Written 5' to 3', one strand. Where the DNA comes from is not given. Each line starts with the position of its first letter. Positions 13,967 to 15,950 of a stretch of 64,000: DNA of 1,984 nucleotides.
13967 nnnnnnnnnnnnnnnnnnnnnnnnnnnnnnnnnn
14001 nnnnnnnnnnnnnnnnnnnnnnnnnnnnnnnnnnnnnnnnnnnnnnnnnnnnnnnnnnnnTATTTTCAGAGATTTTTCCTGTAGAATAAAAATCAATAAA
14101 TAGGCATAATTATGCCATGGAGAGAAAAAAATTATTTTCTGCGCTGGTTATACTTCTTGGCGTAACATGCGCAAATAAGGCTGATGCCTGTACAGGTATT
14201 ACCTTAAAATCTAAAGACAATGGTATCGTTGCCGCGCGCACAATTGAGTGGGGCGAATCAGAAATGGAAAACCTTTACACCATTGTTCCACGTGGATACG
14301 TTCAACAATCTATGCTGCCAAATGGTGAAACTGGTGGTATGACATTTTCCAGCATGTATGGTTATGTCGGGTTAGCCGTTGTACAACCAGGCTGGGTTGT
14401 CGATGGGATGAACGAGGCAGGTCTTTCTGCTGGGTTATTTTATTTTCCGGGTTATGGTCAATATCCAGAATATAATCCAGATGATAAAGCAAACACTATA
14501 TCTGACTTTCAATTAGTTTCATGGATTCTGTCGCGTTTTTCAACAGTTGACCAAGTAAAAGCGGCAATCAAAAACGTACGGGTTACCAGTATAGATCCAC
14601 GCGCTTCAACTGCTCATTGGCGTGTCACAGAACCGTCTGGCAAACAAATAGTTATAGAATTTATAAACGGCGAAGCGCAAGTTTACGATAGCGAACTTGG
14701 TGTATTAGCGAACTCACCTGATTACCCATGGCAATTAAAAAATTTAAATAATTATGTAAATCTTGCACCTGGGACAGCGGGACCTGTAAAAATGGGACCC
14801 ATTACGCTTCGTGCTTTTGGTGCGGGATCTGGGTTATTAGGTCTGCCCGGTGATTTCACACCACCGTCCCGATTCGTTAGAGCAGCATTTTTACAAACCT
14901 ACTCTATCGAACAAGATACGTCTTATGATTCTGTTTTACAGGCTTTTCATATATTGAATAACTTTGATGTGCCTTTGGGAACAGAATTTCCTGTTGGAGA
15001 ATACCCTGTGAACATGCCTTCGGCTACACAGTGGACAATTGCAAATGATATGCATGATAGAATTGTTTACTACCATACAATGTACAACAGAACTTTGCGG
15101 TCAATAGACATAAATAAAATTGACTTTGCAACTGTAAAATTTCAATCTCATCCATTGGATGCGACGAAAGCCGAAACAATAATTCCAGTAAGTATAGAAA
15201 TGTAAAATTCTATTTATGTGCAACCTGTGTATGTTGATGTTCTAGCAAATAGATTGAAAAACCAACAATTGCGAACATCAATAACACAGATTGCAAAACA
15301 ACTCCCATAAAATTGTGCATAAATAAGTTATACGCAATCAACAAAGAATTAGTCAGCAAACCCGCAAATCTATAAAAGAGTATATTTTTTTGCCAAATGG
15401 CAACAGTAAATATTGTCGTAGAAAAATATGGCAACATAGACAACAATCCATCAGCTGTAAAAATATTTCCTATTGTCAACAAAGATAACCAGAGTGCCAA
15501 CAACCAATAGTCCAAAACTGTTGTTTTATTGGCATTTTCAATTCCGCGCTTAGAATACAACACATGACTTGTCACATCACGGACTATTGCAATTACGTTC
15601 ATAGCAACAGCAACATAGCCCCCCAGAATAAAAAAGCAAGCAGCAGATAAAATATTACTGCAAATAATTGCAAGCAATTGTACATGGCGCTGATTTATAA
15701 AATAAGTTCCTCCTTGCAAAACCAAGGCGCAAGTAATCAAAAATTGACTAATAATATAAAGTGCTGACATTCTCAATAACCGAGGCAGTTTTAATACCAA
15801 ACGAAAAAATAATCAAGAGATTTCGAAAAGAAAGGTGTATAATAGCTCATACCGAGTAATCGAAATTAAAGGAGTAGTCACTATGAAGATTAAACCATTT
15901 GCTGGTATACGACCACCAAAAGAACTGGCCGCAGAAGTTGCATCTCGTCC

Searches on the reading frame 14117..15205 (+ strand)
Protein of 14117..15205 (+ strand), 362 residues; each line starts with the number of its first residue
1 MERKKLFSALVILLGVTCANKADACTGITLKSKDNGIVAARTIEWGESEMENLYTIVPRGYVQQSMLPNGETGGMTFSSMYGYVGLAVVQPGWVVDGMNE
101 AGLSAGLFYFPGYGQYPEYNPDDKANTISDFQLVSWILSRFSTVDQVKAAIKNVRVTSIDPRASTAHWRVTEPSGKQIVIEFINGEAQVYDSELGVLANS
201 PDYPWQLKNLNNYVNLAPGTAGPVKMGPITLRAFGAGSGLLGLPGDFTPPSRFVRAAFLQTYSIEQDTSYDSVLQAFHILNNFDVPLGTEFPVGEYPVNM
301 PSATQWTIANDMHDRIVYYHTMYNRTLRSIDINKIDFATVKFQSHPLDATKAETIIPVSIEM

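Call 48: search_protein_families(library=pfam, proteins=[window:14117-15205:+], max_evalue=0.001)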
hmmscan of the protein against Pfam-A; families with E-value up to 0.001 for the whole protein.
window:14117-15205:+ (362 aa): 1 family
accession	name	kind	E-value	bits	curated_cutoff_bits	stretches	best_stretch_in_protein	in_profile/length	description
PF02275.23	CBAH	-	2.3e-64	218.5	20.4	1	25-336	1-307/316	Linear amide C-N hydrolases, choloylglycine hydrolase family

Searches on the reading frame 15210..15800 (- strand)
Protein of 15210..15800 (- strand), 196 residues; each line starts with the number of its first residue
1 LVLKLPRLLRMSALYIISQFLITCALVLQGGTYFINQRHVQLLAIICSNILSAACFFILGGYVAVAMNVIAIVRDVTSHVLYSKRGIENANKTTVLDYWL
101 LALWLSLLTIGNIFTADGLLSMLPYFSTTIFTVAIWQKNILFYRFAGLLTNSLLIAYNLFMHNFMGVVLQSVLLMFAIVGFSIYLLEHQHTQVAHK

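Call 48: search_protein_families(library=pfam, proteins=[window:15210-15800:-], max_evalue=0.001)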
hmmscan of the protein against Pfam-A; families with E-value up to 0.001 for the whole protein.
window:15210-15800:- (196 aa): 1 family
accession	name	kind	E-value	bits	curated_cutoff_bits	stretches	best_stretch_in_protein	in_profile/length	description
PF10688.14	Imp-YgjV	-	4.6e-13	49.7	23.5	1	16-180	1-151/159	Bacterial inner membrane protein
